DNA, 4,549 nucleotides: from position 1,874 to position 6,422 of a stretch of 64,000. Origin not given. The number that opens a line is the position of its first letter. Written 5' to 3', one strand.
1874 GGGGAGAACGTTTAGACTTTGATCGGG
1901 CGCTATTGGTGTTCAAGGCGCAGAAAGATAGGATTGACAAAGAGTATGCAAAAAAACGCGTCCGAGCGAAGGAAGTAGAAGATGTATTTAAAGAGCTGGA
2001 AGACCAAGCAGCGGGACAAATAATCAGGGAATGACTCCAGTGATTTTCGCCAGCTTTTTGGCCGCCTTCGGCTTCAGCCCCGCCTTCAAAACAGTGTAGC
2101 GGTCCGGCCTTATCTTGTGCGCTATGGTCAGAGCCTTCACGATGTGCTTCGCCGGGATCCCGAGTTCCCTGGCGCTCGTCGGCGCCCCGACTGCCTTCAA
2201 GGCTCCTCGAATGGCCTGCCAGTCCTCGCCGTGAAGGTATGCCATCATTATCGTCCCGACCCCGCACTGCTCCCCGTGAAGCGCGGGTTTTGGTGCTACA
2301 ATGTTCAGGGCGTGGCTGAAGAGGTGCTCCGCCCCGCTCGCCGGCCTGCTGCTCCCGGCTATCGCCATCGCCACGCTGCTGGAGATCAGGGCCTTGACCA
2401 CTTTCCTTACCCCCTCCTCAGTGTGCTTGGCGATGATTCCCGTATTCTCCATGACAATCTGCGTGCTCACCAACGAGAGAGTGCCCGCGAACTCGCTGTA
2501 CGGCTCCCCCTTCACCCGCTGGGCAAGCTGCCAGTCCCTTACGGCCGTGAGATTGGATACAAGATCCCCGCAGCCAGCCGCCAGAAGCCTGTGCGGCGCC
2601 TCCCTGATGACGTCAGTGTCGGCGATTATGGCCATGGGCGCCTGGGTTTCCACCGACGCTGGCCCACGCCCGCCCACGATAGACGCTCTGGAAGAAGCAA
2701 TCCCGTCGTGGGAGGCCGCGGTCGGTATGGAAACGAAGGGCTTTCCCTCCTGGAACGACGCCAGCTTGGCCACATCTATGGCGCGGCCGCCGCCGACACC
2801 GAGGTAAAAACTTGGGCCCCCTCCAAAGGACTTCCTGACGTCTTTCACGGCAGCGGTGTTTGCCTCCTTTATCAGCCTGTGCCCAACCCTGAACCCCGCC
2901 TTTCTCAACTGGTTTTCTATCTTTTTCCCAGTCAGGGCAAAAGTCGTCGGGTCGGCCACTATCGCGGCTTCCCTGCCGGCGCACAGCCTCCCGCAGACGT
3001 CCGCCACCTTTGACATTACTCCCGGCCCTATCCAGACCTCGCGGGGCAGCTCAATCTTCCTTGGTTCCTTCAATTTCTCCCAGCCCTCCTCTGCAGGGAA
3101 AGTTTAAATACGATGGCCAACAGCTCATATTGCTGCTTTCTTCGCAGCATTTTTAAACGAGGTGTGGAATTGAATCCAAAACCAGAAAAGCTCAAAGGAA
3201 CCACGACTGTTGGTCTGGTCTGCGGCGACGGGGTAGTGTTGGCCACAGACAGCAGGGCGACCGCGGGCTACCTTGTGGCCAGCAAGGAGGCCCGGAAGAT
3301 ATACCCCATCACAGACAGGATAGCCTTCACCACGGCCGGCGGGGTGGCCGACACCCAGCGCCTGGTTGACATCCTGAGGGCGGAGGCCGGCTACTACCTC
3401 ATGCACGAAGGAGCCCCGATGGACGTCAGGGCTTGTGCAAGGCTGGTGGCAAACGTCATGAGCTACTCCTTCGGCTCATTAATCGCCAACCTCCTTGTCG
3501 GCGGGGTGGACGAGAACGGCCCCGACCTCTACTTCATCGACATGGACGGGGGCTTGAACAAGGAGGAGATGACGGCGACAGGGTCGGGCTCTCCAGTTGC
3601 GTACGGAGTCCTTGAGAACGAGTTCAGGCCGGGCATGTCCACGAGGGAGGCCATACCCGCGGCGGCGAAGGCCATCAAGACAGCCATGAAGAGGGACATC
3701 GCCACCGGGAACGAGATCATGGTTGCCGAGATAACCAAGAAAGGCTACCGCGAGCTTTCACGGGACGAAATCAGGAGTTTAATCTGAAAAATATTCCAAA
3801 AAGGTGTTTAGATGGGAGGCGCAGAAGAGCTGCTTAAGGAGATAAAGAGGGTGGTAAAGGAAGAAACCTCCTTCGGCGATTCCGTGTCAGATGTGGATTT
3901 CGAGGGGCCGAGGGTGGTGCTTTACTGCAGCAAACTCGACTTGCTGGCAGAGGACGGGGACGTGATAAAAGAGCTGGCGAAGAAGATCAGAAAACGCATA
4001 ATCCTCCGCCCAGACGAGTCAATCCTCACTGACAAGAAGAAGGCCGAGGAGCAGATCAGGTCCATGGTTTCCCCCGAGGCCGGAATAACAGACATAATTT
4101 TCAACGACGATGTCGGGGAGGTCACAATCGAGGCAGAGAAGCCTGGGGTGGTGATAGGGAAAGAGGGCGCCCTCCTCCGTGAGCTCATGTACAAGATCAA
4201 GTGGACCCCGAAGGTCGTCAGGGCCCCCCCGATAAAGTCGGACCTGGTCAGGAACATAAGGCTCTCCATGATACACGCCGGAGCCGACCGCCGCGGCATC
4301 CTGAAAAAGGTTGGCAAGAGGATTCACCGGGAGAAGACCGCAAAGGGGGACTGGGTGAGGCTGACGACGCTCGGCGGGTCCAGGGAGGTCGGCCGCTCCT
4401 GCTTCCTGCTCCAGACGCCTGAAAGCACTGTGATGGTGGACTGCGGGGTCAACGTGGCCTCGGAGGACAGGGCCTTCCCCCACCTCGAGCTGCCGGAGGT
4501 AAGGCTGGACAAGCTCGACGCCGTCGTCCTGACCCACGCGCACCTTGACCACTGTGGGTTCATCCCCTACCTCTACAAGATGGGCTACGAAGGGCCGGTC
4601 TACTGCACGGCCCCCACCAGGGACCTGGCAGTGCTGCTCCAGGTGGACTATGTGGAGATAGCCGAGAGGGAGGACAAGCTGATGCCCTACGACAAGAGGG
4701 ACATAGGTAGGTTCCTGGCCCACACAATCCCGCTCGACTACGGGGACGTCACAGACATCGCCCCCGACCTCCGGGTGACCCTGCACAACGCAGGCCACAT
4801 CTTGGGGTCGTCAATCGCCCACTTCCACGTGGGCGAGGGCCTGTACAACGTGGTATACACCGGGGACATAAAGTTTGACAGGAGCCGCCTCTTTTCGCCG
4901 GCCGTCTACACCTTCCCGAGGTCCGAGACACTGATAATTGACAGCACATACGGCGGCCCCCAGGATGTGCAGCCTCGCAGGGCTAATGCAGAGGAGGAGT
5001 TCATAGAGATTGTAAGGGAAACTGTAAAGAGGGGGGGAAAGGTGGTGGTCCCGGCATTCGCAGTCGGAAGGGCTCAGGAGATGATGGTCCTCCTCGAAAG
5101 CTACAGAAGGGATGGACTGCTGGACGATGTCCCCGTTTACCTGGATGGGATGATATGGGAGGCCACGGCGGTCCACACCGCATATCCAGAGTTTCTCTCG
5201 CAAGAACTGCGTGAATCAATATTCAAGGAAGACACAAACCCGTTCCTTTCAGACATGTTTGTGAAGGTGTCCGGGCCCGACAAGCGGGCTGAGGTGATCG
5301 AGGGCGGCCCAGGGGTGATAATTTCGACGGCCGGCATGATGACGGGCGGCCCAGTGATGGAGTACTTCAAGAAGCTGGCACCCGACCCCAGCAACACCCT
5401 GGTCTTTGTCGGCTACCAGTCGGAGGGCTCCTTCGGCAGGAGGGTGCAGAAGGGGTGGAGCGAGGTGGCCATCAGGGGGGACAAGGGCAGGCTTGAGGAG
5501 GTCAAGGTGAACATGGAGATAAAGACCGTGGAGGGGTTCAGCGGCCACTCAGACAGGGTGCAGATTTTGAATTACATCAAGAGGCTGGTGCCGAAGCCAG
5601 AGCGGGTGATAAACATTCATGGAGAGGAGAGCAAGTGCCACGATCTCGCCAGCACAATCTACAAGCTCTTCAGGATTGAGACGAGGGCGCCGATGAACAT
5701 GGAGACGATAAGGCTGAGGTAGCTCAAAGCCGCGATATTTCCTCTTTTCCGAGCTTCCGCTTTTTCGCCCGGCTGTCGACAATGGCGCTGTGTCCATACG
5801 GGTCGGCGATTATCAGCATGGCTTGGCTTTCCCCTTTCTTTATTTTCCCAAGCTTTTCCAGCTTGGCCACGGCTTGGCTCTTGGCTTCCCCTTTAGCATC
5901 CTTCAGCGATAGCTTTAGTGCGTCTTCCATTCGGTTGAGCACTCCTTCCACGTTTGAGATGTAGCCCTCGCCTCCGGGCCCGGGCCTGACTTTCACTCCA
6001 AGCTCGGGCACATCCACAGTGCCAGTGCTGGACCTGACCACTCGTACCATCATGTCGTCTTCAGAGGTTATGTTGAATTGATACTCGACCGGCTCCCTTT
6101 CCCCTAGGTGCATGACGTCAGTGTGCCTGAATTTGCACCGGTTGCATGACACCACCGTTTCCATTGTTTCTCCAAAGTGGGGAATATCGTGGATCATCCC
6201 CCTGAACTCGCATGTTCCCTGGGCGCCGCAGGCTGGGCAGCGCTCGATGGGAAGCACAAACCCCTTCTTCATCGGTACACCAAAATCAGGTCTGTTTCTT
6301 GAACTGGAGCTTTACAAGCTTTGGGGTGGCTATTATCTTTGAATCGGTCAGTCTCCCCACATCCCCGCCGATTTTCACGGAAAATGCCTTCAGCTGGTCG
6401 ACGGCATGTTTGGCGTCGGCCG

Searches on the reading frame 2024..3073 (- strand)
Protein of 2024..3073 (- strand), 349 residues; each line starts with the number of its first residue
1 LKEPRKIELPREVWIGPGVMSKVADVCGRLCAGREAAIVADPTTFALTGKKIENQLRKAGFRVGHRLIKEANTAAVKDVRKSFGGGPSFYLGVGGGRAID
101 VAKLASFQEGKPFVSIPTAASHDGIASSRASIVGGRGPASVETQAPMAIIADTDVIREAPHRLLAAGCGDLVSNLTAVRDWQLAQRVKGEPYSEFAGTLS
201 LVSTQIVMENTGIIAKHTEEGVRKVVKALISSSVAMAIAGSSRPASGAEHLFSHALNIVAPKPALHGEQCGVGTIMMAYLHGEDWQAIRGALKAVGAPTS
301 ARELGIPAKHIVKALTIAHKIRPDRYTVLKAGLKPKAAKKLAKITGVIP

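Call 36: search_protein_families(library=pfam, proteins=[window:2024-3073:-], max_evalue=0.001)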
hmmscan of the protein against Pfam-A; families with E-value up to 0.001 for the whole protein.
window:2024-3073:- (349 aa): 2 families
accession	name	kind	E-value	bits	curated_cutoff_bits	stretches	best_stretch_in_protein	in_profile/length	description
PF13685.12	Fe-ADH_2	-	1.7e-38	132.4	28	1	15-160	2-149/149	Iron-containing alcohol dehydrogenase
PF00465.25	Fe-ADH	-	2.2e-10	40.8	31.3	1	10-130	1-141/168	Iron-containing alcohol dehydrogenase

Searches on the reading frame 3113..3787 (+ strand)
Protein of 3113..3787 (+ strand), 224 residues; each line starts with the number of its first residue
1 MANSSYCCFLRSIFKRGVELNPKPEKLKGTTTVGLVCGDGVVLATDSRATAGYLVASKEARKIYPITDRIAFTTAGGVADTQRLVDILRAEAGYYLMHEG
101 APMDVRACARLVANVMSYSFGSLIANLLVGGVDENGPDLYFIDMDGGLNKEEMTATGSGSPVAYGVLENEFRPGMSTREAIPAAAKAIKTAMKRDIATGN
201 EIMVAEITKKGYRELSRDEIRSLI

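Call 36: search_protein_families(library=pfam, proteins=[window:3113-3787:+], max_evalue=0.001)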
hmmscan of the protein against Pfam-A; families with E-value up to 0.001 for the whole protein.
window:3113-3787:+ (224 aa): 1 family
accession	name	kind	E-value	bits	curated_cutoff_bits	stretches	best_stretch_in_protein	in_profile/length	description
PF00227.31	Proteasome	-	9.4e-55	185.6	22.4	1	28-207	3-189/189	Proteasome subunit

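Call 71: find_encoding_contigs(protein=window:3113-3787:+, flank=10000, max_places=2)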
Protein window:3113-3787:+ (224 aa): no gene with exactly this product is on record in the collection.

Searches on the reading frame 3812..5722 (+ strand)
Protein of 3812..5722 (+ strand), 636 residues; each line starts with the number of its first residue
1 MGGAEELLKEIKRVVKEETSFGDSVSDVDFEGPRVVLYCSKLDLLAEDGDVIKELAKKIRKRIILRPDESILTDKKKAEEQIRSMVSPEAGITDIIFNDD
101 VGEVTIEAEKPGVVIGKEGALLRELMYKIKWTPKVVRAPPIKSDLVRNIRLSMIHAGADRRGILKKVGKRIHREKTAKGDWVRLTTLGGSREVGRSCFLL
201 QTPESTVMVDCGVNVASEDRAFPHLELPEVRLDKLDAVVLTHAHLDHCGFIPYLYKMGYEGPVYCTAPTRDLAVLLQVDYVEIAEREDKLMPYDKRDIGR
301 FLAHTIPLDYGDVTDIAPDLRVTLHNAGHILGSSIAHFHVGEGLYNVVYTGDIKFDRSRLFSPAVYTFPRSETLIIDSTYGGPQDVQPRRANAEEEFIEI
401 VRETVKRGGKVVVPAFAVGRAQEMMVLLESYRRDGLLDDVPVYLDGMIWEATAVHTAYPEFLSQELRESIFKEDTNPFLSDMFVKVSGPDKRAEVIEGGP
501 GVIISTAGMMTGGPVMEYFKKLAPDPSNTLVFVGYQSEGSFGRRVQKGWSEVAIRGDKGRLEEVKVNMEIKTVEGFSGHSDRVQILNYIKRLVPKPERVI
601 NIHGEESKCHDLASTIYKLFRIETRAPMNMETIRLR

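Call 36: search_protein_families(library=pfam, proteins=[window:3812-5722:+], max_evalue=0.001)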
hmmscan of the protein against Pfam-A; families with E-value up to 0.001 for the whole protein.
window:3812-5722:+ (636 aa): 6 families
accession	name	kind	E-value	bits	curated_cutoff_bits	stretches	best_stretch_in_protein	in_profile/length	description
PF10996.14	Beta-Casp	-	1e-30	107.1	27.7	1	421-544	1-119/120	Beta-Casp domain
PF17214.9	KH_TffA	-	3.4e-20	72.2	22.6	1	5-72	1-68/68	Transcription termination factor FttA, KH domain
PF07521.17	RMMBL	-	1.4e-15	57.5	21.6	1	564-627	2-63/63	Zn-dependent metallo-hydrolase RNA specificity domain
PF00753.33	Lactamase_B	-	1.6e-15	58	22.7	1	193-382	4-162/196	Metallo-beta-lactamase superfamily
PF16661.11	Lactamase_B_6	-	3.3e-13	49.9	27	1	199-360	1-169/193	Metallo-beta-lactamase superfamily domain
PF12706.13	Lactamase_B_2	-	3.1e-11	43.7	27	1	206-356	2-147/200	Beta-lactamase superfamily domain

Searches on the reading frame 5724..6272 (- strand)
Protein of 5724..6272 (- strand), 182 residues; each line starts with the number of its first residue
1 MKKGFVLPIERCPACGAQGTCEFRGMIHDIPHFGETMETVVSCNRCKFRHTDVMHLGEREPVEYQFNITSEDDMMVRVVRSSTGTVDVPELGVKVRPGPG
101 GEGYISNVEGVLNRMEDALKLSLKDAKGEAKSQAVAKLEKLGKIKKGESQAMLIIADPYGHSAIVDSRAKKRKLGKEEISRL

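Call 36: search_protein_families(library=pfam, proteins=[window:5724-6272:-], max_evalue=0.001)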
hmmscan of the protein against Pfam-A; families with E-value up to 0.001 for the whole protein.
window:5724-6272:- (182 aa): 2 families
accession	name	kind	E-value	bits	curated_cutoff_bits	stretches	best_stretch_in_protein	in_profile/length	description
PF22794.1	jr-ZPR1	-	1.8e-18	67.1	27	1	72-181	1-115/125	ZPR1 jelly-roll domain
PF03367.19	Zn_ribbon_ZPR1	-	6e-07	29.2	23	1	10-58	7-53/56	ZPR1 zinc-finger domain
